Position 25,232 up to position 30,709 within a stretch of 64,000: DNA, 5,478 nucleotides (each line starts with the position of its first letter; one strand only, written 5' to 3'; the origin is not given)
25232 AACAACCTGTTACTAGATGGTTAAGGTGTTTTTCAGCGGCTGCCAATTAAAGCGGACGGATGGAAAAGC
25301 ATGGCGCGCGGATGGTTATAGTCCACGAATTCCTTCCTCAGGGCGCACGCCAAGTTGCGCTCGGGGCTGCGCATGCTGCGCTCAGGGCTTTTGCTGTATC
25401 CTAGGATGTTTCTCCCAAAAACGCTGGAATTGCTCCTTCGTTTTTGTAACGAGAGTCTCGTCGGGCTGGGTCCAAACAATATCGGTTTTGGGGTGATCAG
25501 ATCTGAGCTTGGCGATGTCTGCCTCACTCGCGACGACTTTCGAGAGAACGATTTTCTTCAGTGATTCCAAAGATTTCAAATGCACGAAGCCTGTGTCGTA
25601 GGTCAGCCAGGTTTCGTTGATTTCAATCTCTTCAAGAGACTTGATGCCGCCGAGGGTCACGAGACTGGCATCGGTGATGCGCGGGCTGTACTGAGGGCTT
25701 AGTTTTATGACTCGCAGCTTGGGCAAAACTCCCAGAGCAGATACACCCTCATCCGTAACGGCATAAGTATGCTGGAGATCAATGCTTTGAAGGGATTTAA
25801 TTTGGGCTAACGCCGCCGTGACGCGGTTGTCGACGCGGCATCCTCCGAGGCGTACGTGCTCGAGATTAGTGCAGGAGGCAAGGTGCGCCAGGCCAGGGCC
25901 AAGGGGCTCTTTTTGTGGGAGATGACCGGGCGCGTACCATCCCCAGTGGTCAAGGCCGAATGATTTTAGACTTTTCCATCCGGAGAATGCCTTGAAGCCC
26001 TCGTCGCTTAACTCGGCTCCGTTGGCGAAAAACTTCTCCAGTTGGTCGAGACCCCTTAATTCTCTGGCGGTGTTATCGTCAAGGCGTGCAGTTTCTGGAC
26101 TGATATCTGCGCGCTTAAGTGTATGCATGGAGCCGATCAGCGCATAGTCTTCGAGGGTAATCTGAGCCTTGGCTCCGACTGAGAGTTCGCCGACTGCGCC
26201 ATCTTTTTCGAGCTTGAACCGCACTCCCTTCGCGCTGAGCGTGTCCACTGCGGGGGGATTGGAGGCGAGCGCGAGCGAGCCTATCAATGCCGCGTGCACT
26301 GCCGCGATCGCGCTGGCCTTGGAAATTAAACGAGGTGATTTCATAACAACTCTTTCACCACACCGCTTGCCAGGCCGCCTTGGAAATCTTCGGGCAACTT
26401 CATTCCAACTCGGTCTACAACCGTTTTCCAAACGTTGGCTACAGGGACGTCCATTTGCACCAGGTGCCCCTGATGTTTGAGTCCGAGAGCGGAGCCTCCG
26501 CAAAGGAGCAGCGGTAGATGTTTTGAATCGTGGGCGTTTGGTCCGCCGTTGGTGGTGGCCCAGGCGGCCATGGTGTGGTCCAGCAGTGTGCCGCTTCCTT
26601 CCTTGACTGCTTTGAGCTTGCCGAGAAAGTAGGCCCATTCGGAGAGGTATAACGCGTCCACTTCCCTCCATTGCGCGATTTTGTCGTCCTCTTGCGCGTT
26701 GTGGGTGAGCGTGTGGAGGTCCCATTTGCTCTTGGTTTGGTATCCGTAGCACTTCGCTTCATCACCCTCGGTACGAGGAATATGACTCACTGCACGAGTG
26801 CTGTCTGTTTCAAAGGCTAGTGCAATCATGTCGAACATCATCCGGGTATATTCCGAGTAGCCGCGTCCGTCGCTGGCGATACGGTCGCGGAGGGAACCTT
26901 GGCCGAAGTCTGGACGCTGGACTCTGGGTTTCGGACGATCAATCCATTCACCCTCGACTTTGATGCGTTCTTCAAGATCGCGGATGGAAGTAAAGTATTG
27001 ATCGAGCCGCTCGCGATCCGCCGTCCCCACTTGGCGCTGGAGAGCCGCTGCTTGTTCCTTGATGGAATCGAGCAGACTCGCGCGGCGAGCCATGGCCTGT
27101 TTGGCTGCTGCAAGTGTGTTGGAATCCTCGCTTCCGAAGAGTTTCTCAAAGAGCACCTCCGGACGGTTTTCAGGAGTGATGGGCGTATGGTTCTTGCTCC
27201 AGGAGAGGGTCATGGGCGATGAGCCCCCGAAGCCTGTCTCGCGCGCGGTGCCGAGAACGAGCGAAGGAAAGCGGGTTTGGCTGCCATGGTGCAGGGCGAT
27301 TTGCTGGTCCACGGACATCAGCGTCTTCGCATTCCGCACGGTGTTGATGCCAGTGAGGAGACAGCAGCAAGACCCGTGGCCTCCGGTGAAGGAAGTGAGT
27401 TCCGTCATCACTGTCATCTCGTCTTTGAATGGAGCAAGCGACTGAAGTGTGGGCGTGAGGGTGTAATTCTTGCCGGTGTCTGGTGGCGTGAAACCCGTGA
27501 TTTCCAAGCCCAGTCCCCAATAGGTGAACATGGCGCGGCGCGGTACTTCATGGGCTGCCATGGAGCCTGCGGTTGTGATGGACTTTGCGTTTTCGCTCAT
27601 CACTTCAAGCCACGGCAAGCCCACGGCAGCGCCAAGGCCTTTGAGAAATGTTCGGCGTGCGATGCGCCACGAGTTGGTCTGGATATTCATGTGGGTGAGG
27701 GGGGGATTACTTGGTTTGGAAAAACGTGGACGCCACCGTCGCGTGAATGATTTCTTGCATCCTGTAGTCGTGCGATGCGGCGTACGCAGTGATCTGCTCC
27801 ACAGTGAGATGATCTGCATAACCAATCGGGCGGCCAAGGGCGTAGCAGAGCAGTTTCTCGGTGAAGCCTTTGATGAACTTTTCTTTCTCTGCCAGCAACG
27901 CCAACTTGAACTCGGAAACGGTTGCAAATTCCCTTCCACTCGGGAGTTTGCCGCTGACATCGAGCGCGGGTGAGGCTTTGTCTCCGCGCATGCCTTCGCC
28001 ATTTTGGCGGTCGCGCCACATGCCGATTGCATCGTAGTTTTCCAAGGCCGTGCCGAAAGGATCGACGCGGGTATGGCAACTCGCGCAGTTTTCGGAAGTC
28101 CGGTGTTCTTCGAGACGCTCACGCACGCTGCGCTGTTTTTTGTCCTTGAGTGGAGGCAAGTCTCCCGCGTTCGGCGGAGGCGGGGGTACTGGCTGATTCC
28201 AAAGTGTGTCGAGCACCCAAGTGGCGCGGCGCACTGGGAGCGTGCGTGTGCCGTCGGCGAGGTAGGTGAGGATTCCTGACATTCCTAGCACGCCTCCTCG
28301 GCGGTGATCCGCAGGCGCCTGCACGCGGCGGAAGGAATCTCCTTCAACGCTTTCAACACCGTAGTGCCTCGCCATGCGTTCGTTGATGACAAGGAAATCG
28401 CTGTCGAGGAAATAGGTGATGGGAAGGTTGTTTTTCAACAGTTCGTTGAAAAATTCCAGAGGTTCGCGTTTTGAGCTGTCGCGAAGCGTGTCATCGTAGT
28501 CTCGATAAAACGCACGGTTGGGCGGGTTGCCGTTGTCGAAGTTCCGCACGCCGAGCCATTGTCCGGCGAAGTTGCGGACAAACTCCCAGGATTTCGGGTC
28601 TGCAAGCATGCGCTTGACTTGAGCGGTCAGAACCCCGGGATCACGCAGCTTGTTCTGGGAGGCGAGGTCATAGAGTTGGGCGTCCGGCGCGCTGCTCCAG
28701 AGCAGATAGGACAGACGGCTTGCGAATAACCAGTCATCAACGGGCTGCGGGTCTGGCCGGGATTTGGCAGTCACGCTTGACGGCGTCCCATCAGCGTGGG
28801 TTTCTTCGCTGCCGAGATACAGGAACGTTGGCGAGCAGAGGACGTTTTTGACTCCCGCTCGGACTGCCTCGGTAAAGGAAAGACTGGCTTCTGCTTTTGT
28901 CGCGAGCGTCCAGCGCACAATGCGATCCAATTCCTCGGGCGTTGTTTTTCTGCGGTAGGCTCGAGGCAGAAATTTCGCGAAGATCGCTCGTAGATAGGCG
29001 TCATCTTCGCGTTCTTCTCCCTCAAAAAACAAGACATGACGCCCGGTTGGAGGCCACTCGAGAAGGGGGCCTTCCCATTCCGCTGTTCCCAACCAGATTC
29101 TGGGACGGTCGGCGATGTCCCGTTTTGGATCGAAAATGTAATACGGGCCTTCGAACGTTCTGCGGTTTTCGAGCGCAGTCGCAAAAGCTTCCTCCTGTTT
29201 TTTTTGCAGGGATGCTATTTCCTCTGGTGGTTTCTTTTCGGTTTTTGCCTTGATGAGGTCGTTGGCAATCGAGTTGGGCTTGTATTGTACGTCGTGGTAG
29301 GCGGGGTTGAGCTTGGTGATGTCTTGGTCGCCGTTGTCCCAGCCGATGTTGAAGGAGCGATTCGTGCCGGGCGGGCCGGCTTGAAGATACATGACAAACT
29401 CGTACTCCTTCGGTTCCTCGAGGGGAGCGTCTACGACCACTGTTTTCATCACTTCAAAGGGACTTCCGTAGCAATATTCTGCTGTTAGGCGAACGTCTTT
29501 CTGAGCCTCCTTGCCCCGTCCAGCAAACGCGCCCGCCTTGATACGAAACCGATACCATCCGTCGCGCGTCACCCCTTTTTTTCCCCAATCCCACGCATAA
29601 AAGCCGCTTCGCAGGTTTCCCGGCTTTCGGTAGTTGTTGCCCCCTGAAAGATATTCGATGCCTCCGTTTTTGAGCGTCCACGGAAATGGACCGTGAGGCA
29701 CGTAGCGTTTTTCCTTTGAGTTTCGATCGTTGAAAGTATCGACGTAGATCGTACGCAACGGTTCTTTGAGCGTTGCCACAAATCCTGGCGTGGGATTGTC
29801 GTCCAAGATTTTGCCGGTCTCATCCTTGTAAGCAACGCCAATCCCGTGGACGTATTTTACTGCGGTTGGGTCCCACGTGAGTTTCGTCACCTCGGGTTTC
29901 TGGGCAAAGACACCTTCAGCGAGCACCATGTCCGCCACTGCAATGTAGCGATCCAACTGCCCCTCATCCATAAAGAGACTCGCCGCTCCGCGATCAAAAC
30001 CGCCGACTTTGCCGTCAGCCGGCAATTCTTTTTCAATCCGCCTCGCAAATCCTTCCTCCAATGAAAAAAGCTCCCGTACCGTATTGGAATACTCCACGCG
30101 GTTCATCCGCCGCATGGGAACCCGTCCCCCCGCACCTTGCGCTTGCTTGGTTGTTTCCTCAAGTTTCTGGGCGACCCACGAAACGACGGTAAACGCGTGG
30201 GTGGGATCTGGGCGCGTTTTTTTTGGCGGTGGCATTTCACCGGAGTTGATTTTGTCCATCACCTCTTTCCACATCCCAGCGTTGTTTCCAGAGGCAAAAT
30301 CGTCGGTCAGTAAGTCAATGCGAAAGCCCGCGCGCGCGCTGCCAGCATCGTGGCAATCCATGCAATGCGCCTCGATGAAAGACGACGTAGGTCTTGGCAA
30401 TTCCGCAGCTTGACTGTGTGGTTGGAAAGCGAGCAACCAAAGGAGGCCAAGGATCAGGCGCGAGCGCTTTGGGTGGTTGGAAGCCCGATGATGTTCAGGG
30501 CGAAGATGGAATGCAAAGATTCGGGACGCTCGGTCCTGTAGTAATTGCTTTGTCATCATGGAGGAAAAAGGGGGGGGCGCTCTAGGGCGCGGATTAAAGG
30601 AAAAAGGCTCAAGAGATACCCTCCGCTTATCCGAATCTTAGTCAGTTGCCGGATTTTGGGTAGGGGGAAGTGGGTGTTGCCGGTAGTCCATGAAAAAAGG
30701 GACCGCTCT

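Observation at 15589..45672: Five paralogous PVC-specific secreted cassettes in 30 kb: a candidate undescribed extracytoplasmic system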

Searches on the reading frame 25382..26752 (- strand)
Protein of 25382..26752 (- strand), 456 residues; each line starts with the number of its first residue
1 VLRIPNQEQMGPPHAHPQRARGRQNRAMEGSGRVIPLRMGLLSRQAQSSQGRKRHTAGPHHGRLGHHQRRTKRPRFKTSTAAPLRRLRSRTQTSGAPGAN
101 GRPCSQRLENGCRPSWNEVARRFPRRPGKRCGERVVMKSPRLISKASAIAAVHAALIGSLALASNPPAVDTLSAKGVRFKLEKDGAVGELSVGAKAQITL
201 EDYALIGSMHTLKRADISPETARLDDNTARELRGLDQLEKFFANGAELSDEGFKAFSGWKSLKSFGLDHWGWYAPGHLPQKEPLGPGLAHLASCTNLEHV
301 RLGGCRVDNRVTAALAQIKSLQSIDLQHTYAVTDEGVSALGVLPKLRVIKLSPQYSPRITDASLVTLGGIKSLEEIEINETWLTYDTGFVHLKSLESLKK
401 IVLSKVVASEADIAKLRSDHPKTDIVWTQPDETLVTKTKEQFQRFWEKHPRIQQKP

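Call 10: search_protein_families(library=pfam, proteins=[window:25382-26752:-], max_evalue=0.001)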
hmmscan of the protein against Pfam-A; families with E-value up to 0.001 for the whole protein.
window:25382-26752:- (456 aa): 2 families
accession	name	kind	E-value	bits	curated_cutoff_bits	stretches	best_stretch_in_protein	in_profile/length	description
PF12799.13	LRR_4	-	4.7e-05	23.9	27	0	295-329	1-33/44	Leucine Rich repeats (2 copies)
PF23598.1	LRR_14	-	0.0004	19.7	40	0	308-399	103-195/353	Leucine-rich repeat region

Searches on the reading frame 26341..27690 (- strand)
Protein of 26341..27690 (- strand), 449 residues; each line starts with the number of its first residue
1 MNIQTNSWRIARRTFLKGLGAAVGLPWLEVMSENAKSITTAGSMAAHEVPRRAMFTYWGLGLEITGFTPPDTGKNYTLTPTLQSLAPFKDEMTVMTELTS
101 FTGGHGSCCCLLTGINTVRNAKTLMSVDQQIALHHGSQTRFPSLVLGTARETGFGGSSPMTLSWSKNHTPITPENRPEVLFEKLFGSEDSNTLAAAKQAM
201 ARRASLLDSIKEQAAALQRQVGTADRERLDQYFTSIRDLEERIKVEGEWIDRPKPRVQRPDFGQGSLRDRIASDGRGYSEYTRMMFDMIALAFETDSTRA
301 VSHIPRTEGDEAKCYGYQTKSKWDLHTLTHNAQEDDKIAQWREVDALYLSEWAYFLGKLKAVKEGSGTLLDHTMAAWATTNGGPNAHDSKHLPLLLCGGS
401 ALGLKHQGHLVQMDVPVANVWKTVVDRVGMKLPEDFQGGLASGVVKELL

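Call 6: search_protein_families(library=pfam, proteins=[window:26341-27690:-], max_evalue=0.001)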
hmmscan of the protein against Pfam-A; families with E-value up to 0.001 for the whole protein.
window:26341-27690:- (449 aa): 1 family
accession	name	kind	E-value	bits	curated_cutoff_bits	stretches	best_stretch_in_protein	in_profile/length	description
PF07586.16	HXXSHH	-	1.6e-74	251.8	30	1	52-353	1-307/307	Protein of unknown function (DUF1552)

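Call 26: search_protein_families(library=pfam, proteins=[window:26341-27690:-], max_evalue=10)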
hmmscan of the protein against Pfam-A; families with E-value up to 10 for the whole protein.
window:26341-27690:- (449 aa): 2 families
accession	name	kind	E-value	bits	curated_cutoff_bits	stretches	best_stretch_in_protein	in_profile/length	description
PF07586.16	HXXSHH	-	1.6e-74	251.8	30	1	52-353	1-307/307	Protein of unknown function (DUF1552)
PF10518.14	TAT_signal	-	0.019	15.4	22.7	1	11-23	3-15/21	TAT (twin-arginine translocation) pathway signal sequence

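Call 27: search_protein_families(library=ncbifam, proteins=[window:26341-27690:-], max_evalue=0.001)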
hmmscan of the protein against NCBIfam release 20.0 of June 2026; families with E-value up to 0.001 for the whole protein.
window:26341-27690:- (449 aa): 0 families

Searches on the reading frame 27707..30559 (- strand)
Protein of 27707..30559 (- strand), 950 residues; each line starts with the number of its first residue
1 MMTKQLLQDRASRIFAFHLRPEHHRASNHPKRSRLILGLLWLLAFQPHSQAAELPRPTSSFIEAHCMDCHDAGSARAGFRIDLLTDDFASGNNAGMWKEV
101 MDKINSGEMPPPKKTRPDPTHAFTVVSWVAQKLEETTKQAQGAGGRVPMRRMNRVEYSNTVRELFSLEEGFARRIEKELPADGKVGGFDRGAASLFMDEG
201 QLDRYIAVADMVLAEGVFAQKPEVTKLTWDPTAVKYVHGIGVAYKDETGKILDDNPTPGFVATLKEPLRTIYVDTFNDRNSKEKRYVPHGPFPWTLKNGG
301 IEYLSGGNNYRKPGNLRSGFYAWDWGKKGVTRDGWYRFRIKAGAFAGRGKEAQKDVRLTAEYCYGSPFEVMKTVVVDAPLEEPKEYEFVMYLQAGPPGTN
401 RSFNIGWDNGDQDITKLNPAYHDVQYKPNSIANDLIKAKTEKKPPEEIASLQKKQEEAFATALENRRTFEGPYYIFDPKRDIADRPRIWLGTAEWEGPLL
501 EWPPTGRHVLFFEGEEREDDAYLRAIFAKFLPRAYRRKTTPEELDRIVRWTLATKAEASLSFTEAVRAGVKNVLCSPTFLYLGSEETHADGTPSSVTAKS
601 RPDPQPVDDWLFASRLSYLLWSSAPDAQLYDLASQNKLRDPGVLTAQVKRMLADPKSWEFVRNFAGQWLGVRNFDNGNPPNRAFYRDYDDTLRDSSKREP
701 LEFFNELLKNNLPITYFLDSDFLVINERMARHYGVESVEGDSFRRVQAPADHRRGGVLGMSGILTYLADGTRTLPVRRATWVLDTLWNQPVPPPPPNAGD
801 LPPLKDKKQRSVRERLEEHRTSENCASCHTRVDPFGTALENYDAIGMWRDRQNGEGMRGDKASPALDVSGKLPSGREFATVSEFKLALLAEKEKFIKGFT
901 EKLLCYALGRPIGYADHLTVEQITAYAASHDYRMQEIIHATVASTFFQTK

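Call 6: search_protein_families(library=pfam, proteins=[window:27707-30559:-], max_evalue=0.001)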
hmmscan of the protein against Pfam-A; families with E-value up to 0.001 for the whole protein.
window:27707-30559:- (950 aa): 6 families
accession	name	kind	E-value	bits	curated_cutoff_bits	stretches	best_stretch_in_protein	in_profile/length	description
PF07631.16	PSD4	-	3e-39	134.9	23.3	1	608-735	2-128/128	Protein of unknown function (DUF1592)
PF07627.16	PSCyt3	-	1.2e-29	102.9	27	1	754-851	1-97/98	Protein of unknown function (DUF1588)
PF07624.16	PSD2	-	7.3e-20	70.9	25.8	1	874-947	1-74/74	Protein of unknown function (DUF1585)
PF07626.16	PSD3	-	8e-17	61.9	23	1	150-215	1-62/65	Protein of unknown function (DUF1587)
PF07637.16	PSD5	-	1.5e-14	54.5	34.2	1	523-582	2-60/62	Protein of unknown function (DUF1595)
PF07635.16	PSCyt1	-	1.1e-06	29.6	22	1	66-112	1-58/59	Planctomycete cytochrome C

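Call 27: search_protein_families(library=ncbifam, proteins=[window:27707-30559:-], max_evalue=0.001)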
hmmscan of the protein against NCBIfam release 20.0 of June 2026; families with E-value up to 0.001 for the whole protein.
window:27707-30559:- (950 aa): 0 families

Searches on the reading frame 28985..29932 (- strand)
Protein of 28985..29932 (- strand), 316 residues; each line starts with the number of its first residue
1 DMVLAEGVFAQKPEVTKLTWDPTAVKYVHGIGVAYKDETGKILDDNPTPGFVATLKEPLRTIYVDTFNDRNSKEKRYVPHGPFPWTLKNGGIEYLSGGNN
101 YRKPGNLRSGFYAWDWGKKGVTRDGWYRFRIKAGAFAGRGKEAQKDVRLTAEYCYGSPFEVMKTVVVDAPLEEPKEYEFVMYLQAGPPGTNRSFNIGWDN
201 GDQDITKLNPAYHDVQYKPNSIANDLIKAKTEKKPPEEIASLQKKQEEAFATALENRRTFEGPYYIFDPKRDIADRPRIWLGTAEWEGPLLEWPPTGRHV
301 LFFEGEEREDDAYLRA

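Call 86: search_protein_families(library=pfam, proteins=[window:28985-29932:-], max_evalue=0.1)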
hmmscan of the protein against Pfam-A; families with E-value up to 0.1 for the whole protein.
window:28985-29932:- (316 aa): 0 families
